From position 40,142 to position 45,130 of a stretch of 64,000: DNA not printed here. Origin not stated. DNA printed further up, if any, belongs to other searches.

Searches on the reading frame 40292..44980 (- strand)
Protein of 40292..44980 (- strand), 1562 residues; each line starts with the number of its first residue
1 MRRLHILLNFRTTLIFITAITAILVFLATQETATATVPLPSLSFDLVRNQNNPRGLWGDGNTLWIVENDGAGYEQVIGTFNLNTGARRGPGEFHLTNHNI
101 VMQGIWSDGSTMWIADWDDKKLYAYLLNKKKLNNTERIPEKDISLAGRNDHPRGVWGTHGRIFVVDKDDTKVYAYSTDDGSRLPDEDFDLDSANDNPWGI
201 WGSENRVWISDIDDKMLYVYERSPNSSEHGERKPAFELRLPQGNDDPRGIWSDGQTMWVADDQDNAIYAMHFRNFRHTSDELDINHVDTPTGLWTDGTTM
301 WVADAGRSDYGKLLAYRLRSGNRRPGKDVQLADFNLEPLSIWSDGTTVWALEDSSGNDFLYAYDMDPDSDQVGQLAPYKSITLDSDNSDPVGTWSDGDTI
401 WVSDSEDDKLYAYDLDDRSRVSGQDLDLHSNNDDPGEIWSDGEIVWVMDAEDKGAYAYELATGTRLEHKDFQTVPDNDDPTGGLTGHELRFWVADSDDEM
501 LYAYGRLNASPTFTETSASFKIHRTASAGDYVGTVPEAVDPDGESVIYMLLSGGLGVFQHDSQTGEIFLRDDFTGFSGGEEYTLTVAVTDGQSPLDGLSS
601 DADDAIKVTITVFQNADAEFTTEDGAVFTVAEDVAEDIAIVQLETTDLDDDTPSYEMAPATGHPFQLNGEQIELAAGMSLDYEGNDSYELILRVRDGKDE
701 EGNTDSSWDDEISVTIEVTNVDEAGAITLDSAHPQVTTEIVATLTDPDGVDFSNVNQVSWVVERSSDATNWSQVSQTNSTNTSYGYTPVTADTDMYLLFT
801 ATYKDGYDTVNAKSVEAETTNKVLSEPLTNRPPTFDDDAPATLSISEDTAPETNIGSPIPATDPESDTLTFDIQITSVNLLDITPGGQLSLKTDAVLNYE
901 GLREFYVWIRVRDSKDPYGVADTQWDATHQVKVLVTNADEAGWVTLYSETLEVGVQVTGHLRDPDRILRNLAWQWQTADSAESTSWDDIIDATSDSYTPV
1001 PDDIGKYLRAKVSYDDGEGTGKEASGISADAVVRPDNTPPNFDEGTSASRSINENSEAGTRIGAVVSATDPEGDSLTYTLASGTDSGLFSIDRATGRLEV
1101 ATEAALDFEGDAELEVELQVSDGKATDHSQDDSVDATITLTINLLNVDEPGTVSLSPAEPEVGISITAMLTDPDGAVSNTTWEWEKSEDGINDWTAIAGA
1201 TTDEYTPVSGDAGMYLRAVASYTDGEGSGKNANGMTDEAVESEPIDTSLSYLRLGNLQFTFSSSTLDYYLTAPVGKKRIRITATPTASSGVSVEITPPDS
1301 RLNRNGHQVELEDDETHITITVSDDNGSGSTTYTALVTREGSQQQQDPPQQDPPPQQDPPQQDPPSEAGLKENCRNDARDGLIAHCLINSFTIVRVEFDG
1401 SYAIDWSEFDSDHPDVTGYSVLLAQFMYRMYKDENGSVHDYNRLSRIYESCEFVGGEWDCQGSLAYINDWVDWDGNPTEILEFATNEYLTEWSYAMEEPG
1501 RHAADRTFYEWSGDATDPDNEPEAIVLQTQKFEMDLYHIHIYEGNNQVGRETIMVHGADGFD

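Call 52: search_protein_families(library=pfam, proteins=[window:40292-44980:-], max_evalue=0.001)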
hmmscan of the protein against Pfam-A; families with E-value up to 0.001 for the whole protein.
window:40292-44980:- (1562 aa): 4 families
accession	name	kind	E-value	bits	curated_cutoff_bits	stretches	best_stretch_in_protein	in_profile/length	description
PF00028.23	Cadherin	-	7.3e-22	78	28.8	2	1051-1141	4-89/93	Cadherin domain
PF12733.13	Cadherin-like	-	1.9e-08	35.1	24.2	1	1256-1340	3-89/89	Cadherin-like beta sandwich domain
PF16709.11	SCAB-Ig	-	4.8e-06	27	27.6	0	968-1018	25-74/98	Ig domain of plant-specific actin-binding protein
PF23592.1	Cadherin_CELSR2_9th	-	0.00011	22.7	36.8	0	1058-1127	25-92/100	CELSR2-like, ninth cadherin domain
